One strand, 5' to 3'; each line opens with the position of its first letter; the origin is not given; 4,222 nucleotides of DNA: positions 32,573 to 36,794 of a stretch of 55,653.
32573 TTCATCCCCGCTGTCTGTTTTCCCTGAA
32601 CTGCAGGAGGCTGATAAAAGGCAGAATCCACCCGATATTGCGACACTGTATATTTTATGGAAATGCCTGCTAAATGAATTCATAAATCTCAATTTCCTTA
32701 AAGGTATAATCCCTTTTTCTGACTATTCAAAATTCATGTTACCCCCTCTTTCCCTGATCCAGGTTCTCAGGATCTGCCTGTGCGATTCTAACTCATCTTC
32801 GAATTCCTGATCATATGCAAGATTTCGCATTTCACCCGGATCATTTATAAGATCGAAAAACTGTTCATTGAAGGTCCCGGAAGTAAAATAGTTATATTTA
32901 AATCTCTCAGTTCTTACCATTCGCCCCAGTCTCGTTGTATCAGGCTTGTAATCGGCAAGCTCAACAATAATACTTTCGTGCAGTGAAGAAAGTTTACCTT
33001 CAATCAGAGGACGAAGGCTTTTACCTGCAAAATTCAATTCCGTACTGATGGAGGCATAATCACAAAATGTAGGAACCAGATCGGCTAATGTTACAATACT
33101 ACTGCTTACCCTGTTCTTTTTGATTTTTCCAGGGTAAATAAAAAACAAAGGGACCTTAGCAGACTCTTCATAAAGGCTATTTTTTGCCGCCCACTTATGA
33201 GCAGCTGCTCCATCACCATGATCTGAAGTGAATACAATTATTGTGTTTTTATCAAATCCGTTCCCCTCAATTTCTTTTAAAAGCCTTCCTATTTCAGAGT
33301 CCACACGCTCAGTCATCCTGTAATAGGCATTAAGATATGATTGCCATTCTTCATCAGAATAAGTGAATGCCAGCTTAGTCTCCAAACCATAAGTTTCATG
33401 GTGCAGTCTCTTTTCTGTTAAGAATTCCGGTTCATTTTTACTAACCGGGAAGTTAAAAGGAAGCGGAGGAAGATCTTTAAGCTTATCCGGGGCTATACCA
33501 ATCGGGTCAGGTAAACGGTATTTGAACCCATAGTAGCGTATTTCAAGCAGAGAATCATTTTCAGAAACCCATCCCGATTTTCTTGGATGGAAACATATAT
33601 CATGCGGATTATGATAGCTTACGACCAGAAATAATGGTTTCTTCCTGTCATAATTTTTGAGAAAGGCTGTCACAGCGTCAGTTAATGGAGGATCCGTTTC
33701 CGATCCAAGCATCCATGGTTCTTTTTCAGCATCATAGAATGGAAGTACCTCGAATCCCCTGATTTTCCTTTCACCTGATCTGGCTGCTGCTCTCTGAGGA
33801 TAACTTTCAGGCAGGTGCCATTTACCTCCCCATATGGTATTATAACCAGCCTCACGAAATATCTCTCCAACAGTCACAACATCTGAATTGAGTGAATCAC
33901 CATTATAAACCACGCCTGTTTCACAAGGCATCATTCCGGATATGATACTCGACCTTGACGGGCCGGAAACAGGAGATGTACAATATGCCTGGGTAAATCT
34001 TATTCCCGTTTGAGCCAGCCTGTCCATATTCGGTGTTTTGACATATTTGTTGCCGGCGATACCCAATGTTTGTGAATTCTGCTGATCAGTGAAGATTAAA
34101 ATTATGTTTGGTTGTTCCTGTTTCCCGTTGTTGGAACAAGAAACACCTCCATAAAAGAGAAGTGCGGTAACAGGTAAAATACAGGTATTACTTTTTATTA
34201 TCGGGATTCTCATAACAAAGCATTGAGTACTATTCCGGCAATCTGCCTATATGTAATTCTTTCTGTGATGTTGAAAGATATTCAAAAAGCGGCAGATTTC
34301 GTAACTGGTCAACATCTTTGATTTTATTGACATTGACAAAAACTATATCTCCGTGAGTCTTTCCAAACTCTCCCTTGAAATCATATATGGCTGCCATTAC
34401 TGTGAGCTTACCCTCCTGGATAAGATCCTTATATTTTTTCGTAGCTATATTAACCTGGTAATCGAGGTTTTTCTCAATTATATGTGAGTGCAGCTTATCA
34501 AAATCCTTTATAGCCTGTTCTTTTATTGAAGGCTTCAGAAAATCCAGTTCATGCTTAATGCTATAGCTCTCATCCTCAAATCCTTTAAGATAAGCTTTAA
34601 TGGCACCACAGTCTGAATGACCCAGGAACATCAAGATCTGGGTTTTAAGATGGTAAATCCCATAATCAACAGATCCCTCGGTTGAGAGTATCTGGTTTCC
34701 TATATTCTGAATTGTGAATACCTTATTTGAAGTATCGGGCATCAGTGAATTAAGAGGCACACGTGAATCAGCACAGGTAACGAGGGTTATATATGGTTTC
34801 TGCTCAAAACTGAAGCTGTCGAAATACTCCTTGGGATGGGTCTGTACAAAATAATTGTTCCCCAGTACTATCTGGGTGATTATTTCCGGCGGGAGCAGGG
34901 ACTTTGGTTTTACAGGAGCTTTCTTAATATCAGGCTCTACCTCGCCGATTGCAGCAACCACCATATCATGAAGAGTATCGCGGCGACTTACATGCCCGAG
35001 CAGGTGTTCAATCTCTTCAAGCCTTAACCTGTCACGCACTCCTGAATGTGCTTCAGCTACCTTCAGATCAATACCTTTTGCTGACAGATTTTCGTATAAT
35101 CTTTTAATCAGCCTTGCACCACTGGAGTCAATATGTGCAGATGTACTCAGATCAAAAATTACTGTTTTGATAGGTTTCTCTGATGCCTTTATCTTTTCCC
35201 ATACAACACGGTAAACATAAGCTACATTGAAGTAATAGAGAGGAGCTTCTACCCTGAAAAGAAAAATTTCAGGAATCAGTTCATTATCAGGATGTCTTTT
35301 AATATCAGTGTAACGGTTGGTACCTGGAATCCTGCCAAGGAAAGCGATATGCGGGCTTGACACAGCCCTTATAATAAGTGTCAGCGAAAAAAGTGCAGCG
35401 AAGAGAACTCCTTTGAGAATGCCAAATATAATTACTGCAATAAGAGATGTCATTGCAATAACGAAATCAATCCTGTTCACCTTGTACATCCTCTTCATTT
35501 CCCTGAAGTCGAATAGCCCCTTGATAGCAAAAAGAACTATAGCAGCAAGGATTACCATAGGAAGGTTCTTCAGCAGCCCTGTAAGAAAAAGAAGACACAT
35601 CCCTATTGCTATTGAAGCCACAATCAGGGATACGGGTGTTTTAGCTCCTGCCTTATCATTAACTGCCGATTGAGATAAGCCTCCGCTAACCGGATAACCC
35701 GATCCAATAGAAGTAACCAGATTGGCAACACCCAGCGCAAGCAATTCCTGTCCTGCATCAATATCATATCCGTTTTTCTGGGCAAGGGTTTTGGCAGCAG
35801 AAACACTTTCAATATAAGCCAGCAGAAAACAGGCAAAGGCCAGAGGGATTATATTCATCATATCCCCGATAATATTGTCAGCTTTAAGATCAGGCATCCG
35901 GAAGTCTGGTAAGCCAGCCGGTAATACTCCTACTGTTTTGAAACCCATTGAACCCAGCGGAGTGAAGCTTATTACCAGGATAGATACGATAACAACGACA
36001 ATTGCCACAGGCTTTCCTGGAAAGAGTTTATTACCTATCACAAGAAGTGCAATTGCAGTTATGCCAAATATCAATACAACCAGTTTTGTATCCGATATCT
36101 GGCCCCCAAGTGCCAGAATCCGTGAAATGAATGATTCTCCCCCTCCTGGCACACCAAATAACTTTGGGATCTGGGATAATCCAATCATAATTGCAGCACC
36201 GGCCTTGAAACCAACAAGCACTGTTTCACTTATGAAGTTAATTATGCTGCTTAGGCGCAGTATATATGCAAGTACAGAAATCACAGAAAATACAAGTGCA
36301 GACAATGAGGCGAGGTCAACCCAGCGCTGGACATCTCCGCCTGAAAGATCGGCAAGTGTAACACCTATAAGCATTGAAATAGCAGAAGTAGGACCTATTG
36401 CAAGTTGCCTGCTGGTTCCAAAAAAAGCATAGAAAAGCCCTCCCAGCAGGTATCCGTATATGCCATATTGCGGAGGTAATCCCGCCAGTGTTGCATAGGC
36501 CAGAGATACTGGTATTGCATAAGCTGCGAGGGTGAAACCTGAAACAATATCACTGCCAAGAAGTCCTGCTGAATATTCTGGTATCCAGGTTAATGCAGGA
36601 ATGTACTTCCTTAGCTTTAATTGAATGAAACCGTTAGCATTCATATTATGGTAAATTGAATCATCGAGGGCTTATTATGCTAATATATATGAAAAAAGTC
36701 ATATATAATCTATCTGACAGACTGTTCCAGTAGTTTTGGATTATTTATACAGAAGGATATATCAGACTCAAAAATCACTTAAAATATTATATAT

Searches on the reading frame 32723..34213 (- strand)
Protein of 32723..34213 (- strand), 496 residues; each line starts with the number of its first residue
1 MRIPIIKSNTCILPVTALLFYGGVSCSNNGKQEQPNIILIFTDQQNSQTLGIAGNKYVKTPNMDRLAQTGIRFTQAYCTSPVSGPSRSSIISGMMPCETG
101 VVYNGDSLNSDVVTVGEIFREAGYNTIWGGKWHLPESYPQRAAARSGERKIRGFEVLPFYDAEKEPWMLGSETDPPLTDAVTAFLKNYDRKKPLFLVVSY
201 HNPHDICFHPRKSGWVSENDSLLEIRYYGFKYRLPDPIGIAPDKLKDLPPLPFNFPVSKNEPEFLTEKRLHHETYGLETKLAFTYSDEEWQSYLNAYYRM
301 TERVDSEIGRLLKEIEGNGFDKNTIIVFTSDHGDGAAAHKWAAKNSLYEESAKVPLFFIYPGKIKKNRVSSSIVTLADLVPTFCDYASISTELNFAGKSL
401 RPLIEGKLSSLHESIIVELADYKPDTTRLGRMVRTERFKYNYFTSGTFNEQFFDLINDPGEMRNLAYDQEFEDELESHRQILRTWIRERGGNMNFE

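Call 59: search_protein_families(library=pfam, proteins=[window:32723-34213:-], max_evalue=0.00001)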
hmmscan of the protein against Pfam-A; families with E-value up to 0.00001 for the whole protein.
window:32723-34213:- (496 aa): 3 families
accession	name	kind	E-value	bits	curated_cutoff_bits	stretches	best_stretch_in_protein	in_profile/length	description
PF00884.28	Sulfatase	-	1.8e-48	165.9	25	1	35-388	1-300/301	Sulfatase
PF16347.10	SGSH_C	-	3.6e-21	76.4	29.3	1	339-474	3-140/154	N-sulphoglucosamine sulphohydrolase, C-terminal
PF01663.27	Phosphodiest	-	5.6e-11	43.1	23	1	39-337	3-224/342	Type I phosphodiesterase / nucleotide pyrophosphatase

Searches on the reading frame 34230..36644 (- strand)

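Call 59: search_protein_families(library=pfam, proteins=[window:34230-36644:-], max_evalue=0.00001)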
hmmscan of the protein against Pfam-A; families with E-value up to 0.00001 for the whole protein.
window:34230-36644:- (804 aa): 3 families
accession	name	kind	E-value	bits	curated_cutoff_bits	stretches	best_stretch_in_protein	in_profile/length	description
PF00916.26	Sulfate_transp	-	1.1e-94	317.7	23.2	1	30-398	2-378/380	Sulfate permease family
PF00484.24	Pro_CA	-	3.2e-23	83.2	25.7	1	620-757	2-152/156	Carbonic anhydrase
PF01740.26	STAS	-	7.3e-16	58.3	22.6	1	452-549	2-97/106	STAS domain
